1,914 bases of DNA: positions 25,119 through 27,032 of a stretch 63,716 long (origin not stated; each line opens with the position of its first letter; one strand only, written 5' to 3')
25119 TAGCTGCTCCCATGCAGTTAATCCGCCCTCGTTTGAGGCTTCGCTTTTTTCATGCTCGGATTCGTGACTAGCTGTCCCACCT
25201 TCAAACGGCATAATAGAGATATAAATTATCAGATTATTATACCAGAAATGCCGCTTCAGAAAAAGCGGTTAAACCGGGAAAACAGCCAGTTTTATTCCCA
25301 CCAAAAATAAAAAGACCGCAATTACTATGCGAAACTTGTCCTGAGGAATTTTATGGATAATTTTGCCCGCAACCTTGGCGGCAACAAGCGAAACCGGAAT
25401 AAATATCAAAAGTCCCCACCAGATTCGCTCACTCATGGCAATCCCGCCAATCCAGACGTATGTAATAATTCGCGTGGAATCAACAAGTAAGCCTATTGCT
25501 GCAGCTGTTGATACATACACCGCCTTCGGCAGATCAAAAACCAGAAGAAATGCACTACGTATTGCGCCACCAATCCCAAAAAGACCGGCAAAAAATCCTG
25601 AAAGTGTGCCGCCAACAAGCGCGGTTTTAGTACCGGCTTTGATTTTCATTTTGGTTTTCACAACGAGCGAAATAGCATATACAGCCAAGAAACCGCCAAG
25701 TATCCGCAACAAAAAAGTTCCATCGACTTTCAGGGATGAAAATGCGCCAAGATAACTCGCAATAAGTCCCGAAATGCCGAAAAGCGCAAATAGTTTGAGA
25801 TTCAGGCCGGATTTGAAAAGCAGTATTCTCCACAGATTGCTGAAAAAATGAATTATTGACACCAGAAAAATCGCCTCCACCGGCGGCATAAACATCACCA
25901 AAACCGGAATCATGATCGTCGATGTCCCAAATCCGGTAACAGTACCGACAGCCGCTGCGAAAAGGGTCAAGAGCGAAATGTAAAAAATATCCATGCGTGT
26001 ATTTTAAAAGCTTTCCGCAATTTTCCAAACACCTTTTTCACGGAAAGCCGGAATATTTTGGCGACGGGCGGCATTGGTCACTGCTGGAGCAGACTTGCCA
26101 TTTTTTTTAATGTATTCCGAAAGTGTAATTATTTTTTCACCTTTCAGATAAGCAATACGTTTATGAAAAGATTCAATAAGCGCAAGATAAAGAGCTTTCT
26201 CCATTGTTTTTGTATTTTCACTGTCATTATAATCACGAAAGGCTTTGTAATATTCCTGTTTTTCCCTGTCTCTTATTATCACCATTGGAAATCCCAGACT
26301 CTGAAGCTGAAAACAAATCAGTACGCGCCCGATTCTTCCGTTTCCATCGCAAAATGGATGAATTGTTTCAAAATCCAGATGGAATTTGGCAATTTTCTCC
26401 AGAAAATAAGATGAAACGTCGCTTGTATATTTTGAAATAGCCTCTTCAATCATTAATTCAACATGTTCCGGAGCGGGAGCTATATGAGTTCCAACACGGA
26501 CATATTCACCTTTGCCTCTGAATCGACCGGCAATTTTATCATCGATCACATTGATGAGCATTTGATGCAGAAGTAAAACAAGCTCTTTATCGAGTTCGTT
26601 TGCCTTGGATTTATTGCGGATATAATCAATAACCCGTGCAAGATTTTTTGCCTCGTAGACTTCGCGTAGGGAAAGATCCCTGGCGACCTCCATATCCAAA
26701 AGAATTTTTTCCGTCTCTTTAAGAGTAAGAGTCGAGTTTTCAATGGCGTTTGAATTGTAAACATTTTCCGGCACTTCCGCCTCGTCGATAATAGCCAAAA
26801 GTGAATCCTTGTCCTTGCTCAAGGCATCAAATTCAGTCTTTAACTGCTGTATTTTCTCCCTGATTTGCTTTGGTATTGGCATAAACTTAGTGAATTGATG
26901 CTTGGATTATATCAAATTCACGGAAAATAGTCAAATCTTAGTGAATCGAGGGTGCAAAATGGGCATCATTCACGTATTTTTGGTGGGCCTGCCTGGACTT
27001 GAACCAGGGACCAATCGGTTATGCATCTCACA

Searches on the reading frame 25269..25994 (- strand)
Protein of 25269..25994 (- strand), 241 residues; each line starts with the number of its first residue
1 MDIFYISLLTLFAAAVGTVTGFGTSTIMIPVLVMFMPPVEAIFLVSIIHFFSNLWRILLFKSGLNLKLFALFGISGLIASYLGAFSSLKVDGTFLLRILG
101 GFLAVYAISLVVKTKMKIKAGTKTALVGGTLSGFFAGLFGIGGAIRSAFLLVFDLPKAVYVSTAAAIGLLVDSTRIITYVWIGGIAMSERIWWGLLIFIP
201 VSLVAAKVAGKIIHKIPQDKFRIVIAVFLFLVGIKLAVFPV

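Call 11: search_protein_families(library=pfam, proteins=[window:25269-25994:-], max_evalue=0.001)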
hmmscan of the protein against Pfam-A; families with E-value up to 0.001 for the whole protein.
window:25269-25994:- (241 aa): 1 family
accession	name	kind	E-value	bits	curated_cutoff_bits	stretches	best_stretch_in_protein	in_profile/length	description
PF01925.25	TauE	-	3.5e-33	115.7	32.6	1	8-236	3-237/237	Sulfite exporter TauE/SafE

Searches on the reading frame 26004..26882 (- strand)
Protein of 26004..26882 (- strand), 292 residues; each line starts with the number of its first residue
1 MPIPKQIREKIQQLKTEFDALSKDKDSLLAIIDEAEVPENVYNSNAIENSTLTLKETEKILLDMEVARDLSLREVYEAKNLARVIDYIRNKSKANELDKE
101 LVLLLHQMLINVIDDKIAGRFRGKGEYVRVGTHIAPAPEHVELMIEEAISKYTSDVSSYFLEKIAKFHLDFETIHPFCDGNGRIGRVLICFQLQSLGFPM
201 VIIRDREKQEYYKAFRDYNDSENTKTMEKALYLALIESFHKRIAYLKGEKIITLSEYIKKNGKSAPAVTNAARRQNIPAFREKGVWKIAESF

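Call 9: search_protein_families(library=pfam, proteins=[window:26004-26882:-], max_evalue=0.001)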
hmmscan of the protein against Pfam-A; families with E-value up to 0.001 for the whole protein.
window:26004-26882:- (292 aa): 1 family
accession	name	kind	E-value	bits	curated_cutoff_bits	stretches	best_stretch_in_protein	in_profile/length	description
PF02661.23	Fic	-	2.1e-19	70.6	24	1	97-193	2-93/93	Fic/DOC family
